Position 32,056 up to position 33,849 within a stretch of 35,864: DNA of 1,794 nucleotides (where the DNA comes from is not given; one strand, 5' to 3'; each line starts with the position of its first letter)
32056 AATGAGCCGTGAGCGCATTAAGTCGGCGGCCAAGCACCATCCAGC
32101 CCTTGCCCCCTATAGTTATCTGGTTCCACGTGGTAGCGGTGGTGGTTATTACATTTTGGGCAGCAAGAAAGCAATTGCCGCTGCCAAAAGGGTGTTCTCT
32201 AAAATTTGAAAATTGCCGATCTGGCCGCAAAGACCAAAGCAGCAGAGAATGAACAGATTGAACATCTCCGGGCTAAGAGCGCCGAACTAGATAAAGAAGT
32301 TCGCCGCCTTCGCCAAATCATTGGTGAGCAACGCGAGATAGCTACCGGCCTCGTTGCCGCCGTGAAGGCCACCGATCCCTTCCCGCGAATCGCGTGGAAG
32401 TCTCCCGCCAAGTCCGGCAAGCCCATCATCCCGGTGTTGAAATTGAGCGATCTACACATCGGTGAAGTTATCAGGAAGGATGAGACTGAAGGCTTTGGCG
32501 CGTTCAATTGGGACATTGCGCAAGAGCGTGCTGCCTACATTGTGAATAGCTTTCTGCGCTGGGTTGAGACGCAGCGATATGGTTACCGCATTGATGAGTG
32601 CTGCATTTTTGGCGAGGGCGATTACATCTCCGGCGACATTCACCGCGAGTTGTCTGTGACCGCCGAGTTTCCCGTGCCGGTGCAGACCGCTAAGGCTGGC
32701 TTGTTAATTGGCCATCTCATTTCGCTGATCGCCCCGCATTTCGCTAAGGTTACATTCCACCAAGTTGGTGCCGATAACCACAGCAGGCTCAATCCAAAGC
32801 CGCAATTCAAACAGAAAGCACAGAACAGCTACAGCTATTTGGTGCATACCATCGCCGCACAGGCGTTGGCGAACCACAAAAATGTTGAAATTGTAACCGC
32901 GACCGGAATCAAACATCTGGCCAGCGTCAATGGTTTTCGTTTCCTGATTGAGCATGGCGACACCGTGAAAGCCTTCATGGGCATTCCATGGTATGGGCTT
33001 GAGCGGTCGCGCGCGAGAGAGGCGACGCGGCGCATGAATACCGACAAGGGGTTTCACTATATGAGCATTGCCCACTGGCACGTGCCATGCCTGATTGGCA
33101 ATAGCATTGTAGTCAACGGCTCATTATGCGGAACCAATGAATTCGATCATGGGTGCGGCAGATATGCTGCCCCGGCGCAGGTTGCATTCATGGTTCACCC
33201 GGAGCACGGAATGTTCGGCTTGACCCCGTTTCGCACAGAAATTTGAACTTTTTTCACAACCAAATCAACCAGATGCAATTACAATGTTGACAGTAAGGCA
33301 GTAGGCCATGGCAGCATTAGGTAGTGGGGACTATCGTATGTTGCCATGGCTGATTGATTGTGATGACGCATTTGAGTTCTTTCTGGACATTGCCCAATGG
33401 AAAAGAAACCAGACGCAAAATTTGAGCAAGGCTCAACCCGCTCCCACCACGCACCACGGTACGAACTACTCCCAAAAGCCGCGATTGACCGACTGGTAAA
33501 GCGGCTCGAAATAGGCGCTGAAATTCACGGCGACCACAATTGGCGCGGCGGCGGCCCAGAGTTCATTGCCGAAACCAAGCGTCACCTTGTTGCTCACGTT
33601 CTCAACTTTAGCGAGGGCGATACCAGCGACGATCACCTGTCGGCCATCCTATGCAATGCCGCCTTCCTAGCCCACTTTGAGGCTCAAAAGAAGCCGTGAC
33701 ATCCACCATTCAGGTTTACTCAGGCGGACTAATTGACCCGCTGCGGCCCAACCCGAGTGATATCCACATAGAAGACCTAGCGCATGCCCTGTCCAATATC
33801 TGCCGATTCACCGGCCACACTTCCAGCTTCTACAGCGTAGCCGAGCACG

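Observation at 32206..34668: Nucleotide-hydrolase trio (metallophosphoesterase, MazG/DUF550-like, HD-domain YfbR-like) immediately upstream of the endolysin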

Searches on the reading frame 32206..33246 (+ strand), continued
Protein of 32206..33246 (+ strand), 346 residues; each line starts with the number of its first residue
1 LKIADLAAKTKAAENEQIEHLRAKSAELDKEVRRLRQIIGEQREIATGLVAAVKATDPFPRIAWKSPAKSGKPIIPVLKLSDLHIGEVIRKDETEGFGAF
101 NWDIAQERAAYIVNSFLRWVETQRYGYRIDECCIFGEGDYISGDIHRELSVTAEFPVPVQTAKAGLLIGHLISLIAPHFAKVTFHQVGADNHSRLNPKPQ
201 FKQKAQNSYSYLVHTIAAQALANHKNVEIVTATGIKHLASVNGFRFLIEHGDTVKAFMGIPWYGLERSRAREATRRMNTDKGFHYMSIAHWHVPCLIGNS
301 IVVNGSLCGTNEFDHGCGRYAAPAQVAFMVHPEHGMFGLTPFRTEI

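Call 113: search_protein_families(library=pfam, proteins=[P0050, P0035, P0110, P0266, P0334, P0354, P0364, P0351, P0399, P0347], max_evalue=0.01)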
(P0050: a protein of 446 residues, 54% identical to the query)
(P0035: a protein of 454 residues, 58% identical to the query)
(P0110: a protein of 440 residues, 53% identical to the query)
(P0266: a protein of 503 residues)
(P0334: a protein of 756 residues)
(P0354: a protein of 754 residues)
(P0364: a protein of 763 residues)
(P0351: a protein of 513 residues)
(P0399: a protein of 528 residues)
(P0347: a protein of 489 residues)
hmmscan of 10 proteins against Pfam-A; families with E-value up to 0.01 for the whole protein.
P0050 (446 aa): 0 families

P0035 (454 aa): 1 family
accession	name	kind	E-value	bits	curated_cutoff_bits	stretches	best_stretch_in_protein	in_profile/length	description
PF01527.26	HTH_Tnp_1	-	6.4e-05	23.5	24.1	1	17-54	19-57/75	Transposase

P0110 (440 aa): 1 family
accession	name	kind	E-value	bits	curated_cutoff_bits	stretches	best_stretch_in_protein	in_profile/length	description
PF12855.13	Ecl1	-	0.00093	20.8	28.3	0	37-61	8-31/170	TORC1 inhibitor Ecl family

P0266 (503 aa): 0 families

P0334 (756 aa): 1 family
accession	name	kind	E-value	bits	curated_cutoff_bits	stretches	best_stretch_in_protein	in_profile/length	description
PF01079.26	Hint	-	1.4e-07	31.7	29.7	1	141-217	12-93/213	Hint module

P0354 (754 aa): 5 families
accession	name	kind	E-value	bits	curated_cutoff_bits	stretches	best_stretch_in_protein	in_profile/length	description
PF14890.11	Intein_splicing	-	2.7e-06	27.7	35.8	1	235-549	95-155/155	Intein splicing domain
PF14528.11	LAGLIDADG_3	-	8.4e-05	23.2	22.5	0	317-382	4-64/82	LAGLIDADG-like domain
PF14623.11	Vint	-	0.00011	22.4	27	1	145-214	2-65/166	Hint-domain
PF01079.26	Hint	-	0.0002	21.5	29.7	1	144-218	12-91/213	Hint module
PF05203.21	Hom_end_hint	-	0.00095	19.7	32.1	1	145-184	1-41/228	Hom_end-associated Hint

P0364 (763 aa): 4 families
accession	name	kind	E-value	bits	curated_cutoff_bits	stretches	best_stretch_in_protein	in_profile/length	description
PF14528.11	LAGLIDADG_3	-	4e-07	30.7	22.5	0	414-476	7-71/82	LAGLIDADG-like domain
PF14890.11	Intein_splicing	-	1.4e-06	28.6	35.8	1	244-543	80-155/155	Intein splicing domain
PF05203.21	Hom_end_hint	-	1.6e-05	25.5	32.1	1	139-178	1-41/228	Hom_end-associated Hint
PF01079.26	Hint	-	0.0007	19.7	29.7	1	138-209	12-88/213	Hint module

P0351 (513 aa): 1 family
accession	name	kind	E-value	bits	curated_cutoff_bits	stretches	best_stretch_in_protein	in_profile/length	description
PF00149.33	Metallophos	-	0.0015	19.4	21.5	1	248-464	3-159/191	Calcineurin-like phosphoesterase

P0399 (528 aa): 0 families

P0347 (489 aa): 2 families
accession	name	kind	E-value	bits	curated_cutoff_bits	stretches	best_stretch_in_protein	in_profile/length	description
PF17762.8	HTH_ParB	-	1.4e-06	28.8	22.6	1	22-120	4-100/102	ParB HTH domain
PF09243.16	Rsm22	-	0.0081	16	23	0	235-312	12-88/275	Mitochondrial small ribosomal subunit Rsm22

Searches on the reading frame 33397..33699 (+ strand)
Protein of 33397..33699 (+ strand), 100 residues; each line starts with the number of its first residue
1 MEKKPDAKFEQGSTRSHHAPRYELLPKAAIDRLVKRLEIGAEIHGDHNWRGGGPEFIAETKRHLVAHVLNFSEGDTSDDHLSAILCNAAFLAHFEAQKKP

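Call 3: search_protein_families(library=pfam, proteins=[window:33397-33699:+], max_evalue=0.1)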
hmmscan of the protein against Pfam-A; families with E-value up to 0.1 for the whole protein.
window:33397-33699:+ (100 aa): 1 family
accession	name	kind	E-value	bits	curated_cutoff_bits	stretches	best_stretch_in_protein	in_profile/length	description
PF18909.5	dGTP_diPhyd_N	-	5.1e-14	52.5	27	1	11-99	3-94/99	dATP/dGTP diphosphohydrolase, N-terminal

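Call 4: search_protein_families(library=phrogs, proteins=[window:33397-33699:+], max_evalue=0.01)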
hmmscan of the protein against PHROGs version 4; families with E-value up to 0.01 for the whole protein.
window:33397-33699:+ (100 aa): 7 families
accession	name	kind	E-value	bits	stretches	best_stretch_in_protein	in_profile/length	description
phrog_801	-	DNA, RNA and nucleotide metabolism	4.6e-12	47.3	1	10-98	98-190/476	dATP / dGTP pyrophosphohydrolase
phrog_18716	-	unknown function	4.8e-09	37.4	1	7-91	9-93/114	-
phrog_2252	-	lysis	2.5e-05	25.2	1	20-98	113-195/285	endolysin; inhibits RNA polymerase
phrog_19680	-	unknown function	0.00031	21.9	1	9-99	87-184/188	-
phrog_11257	-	unknown function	0.00048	21.2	1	12-97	13-101/200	-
phrog_31336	-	unknown function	0.0015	18.5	1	8-83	261-334/359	-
phrog_16254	-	unknown function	0.0031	17.9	1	11-94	18-104/377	-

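Call 7: search_protein_families(library=ncbifam, proteins=[window:33397-33699:+], max_evalue=0.1)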
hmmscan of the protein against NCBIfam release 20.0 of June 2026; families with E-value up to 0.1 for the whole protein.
window:33397-33699:+ (100 aa): 0 families

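Call 9: search_solved_structures(query=window:33397-33699:+, max_evalue=1, show_alignments=3)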
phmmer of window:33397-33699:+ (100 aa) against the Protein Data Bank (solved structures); distinct sequences matched with E-value up to 1: 0.

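Call 24: find_homologous_proteins(query=window:33397-33699:+)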
Query window:33397-33699:+ (100 aa): 25 proteins with E <= 0.001 among 27 candidates.
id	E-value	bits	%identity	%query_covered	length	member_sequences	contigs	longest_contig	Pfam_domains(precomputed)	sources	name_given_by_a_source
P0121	9.4e-62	223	100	100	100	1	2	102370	PF18909.6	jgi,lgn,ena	-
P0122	2.4e-47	177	77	98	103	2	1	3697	PF18909.6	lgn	-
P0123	1.5e-44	168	74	96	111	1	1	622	PF18909.6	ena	-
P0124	5.2e-44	166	71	98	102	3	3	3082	PF18909.6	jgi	jgi:hypothetical protein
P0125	5.9e-44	166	76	97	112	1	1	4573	PF18909.6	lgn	-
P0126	1.1e-43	165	73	97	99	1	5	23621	PF18909.6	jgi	jgi:hypothetical protein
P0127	4.9e-43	163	72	99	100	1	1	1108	PF18909.6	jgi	-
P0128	1.1e-42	162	74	94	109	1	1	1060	PF18909.6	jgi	jgi:hypothetical protein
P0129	1.6e-42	162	77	95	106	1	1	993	PF18909.6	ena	-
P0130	2.2e-42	161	75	93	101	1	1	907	PF18909.6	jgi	jgi:Domain of unknown function (DUF5664)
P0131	7.2e-42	159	74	89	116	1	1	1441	PF18909.6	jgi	jgi:hypothetical protein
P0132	2.2e-41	158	72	94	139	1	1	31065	PF18909.6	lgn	-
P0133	2.4e-41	158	70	97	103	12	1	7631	PF18909.6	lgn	-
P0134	2.6e-41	158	75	96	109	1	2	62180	PF18909.6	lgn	-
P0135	2.8e-41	158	69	98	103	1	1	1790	PF18909.6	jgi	jgi:hypothetical protein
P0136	2.8e-41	158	74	93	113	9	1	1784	PF18909.6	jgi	jgi:hypothetical protein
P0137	3.4e-41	157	70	98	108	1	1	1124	PF18909.6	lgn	-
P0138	5.2e-41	157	72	96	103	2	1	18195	PF18909.6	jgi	jgi:hypothetical protein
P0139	6.1e-41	157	71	99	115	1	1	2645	PF18909.6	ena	-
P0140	9.1e-41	156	73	99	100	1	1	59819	PF18909.6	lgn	-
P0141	1.2e-40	156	76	93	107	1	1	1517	PF18909.6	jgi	jgi:hypothetical protein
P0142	2.4e-40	155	71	95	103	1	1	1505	PF18909.6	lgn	-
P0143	2.6e-38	148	72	97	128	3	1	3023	PF18909.6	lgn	-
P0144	3.2e-37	145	68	97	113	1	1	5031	PF18909.6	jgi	jgi:hypothetical protein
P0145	1.4e-24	104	70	66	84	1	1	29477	PF18909.6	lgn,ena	-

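Call 26: find_encoding_contigs(protein=P0121, flank=10000, max_places=4)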
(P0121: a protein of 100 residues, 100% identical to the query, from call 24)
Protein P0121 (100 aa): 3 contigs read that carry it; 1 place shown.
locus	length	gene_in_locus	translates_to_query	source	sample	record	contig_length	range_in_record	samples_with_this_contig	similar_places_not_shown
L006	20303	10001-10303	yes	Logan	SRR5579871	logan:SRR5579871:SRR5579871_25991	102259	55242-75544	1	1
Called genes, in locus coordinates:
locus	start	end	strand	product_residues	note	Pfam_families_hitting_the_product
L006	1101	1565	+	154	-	-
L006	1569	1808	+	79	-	-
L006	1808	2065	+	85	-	-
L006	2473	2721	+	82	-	-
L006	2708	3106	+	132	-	-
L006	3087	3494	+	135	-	-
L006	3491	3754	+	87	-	-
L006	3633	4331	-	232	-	-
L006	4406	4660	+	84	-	-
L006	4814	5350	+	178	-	-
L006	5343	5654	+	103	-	-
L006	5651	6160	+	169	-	-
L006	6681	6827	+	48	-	-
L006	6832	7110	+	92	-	-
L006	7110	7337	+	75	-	-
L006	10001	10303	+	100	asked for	PF18909:dGTP_diPhyd_N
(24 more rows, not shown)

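Call 43: find_related_loci(query=A3, collection=viral_contigs, flank=5000)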
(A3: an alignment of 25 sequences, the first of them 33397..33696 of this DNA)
Query A3 (100 aa) in viral_contigs; peptide patterns used: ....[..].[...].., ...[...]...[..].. (x = any residue, [..] = any of these).
35 stretches matched a pattern; 1 encode a relative of the query (tblastn E <= 1e-3); 1 distinct loci.
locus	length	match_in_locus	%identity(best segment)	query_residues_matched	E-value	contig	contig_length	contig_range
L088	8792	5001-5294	40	8-95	3e-19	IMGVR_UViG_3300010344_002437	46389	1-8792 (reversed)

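Call 57: predict_structure(alignment_id=A3)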
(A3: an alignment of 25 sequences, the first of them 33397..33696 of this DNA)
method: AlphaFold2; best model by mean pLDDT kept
length: 100 residues; sequences in the alignment: 25
mean_pLDDT: 82.2   pTM: 0.67
mean pLDDT of the five models: 82.2, 82.0, 78.7, 78.3, 74.7
residues with pLDDT >= 90: 41; 70-90: 32; 50-70: 26; < 50: 1
segments of 3 or more residues with pLDDT < 50: none
pLDDT, mean of each block of 10 residues (from residue 1): 60 64 70 88 80 90 98 96 93 84
secondary structure, 60 per line:
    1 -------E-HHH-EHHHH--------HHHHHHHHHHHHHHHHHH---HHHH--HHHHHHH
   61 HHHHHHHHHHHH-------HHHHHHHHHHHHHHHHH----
elements in order: H15-18 H27-44 H48-51 H54-72 H80-96

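Call 61: fold_search(model_id=the predicted structure, library=pdb)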
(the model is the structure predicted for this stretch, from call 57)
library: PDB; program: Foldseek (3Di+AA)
matches with E <= 10: 50; with E <= 0.001: 0
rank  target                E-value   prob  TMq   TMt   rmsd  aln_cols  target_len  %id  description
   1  7qod_A                3.0e+00  0.20  0.34  0.21   7.1        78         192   17  Native structure of a small alarmone hydrolase (RelH) from Corynebacterium glutamicum (released 2022-07-13)
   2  4h54_B                3.2e+00  0.20  0.36  0.15  12.1        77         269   14  Crystal structure of the diguanylate cyclase DgcZ (released 2013-07-03)
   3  7ody_A                3.6e+00  0.35  0.42  0.42   4.3        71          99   18  Cyanophage S-2L MazG-like pyrophosphohydrolase bound to dGDP and three catalytic Mn2+ ions per active site (released 2021-09-01)
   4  8b3z_C                3.8e+00  0.12  0.27  0.33   7.8        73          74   14  SigE N-terminal Domain (released 2023-08-23)
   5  4h54_A                4.0e+00  0.13  0.34  0.14  13.6        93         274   13  Crystal structure of the diguanylate cyclase DgcZ (released 2013-07-03)
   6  4f01_A                4.0e+00  0.07  0.19  0.11  10.2        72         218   15  Crystal structure of an artificial dimeric DnaK complex (released 2013-04-17)
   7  4yuu_q1               4.2e+00  0.06  0.21  0.19  10.8        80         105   11  Crystal structure of oxygen-evolving photosystem II from a red alga (released 2016-01-20)
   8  7qoc_A                4.5e+00  0.15  0.34  0.21   7.6        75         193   16  Se-Met derivative structure of a small alarmone hydrolase (RelH) from Corynebacterium glutamicum (released 2022-07-13)
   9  2yqy_A                4.8e+00  0.06  0.25  0.20  15.1        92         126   21  Crystal structure of TT2238, a four-helix bundle protein (released 2008-03-04)
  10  7ody_C                5.0e+00  0.25  0.40  0.40   4.4        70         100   18  Cyanophage S-2L MazG-like pyrophosphohydrolase bound to dGDP and three catalytic Mn2+ ions per active site (released 2021-09-01)
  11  4fzo_A                5.0e+00  0.08  0.28  0.32   9.9        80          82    9  Crystal Structure of the apo-form uranyl binding protein (released 2013-12-11)
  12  4yuu_Q2               5.0e+00  0.06  0.21  0.18  10.8        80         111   11  Crystal structure of oxygen-evolving photosystem II from a red alga (released 2016-01-20)
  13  3dpq_B                5.0e+00  0.04  0.19  0.10  15.3        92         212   16  Crystal structure of the substrate binding domain of E. coli DnaK in complex with a long pyrrhocoricin-derived inhibit (released 2009-03-10)
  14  7qoc_B                5.3e+00  0.12  0.31  0.19   7.7        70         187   17  Se-Met derivative structure of a small alarmone hydrolase (RelH) from Corynebacterium glutamicum (released 2022-07-13)
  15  3t9o_A                5.3e+00  0.11  0.34  0.32  12.7        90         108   16  Regulatory CZB domain of DgcZ (released 2012-09-05)
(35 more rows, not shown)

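Call 68: search_dna_similar(query=window:33397-33699:+, collection=phages, mode=protein, max_rows=45, rows=spread, max_evalue=0.01)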
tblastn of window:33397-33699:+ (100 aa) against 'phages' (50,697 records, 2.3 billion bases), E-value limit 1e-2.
Records with a match: 41; places in all: 41; records where one place covers at least 80% of the query: 16.
Best place of each record, by identity: <60% 41.
By first word of the organism name: Vibrio 9; Pectobacterium 8; Roseobacter 4; Caudoviricetes 3; Erwinia 2; Alteromonas 2; Bacteriophage 2; Dickeya 2; Anabaena 2; Bacillus 1; and 6 more.
By host as written in the record: - 10; Pectobacterium atrosepticum DSM18077 3; Roseobacter sp. FZCC0197 3; Alteromonas sp. 2; Vibrio alginolyticus Z1210 2; Vibrio sp. SCSIO30225 2; Dickeya sp. B16 2; Pectobacterium atrosepticum SCRI1043 2; and 13 more.
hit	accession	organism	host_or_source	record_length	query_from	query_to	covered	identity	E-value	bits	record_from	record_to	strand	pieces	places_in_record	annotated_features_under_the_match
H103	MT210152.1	Bacillus phage vB_Bacillus_1020A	Bacillus sp.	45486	8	100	93%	34.0%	9e-6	48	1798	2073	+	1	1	endodeoxyribonuclease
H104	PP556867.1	Erwinia phage VL73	Erwinia sp. TAC1.XII.93.8 (Vries et al. ...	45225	6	98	93%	32.7%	1e-5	47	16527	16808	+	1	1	hypothetical protein | ATP-dependent DNA ligase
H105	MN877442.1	Alteromonas phage vB_AmeM_PT11-V22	Alteromonas sp.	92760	7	99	93%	31.7%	5e-3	40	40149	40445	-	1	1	hypothetical protein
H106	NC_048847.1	Alteromonas phage vB_AmeM_PT11-V22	Alteromonas sp.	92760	7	99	93%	31.7%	5e-3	40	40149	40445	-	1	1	dATP / dGTP pyrophosphohydrolase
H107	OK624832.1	Xanthomonas phage DES1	Xanthomonas sp.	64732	12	99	88%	33.3%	2e-5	47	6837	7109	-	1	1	hypothetical protein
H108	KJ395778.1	Vibrio phage PVA1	Vibrio alginolyticus Z1210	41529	12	98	87%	31.6%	3e-3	40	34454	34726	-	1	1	none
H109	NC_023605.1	Vibrio phage PVA1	Vibrio alginolyticus Z1210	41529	12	98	87%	31.6%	3e-3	40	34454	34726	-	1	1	none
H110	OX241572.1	Vibrio phage 275E43-1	Seawater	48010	2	90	89%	30.9%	6e-4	42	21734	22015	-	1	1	putative gp174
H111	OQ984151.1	Phage C75C1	-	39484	1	89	89%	30.6%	7e-5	45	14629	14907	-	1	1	hypothetical protein | single strand DNA binding protein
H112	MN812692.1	Pectobacterium phage Rambam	Dickeya dianthicola F127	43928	20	98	79%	34.1%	8e-4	42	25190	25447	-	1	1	record has no annotation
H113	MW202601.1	Caudoviricetes sp.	Manatee Spring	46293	3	95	93%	28.6%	7e-4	42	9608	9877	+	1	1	hypothetical protein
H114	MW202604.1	Caudoviricetes sp.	Manatee Spring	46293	3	95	93%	28.6%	7e-4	42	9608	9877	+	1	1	hypothetical protein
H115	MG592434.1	Vibrio phage 1.054.O._10N.261.52.A1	Vibrio sp.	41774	20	99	80%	32.9%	1e-5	47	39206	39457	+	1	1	hypothetical protein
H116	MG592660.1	Vibrio phage 1.293.O._10N.261.52.E1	Vibrio cyclitrophicus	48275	10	90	81%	32.1%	2e-4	44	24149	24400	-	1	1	hypothetical protein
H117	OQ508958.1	Pseudoalteromonas phage vB_PtuP_Slicky01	Pseudoaltermonas tunicata SMS2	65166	7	98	92%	28.0%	6e-4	42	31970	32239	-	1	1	hypothetical protein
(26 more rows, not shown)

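Call 101: search_protein_families(library=padloc, proteins=[window:33397-33699:+], max_evalue=0.01)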
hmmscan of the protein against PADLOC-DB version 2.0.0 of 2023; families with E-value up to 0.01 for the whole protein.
window:33397-33699:+ (100 aa): 0 families

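Call 109: find_encoding_contigs(protein=P0140, flank=6000, max_places=1)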
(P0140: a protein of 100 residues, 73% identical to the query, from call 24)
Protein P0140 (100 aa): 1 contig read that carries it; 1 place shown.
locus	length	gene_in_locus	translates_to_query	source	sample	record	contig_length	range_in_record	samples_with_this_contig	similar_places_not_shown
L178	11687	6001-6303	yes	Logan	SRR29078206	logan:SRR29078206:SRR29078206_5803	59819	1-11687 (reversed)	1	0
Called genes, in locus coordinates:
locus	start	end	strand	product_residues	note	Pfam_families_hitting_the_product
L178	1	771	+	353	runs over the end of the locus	-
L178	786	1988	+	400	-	-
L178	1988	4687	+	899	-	-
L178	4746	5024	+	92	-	-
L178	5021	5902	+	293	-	-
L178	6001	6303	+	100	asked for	PF18909:dGTP_diPhyd_N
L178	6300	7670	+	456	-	-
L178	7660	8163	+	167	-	PF03592:Terminase_2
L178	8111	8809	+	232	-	-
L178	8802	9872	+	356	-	-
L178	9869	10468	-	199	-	-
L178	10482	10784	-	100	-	-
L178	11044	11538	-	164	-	PF08774:VRR_NUC (weak)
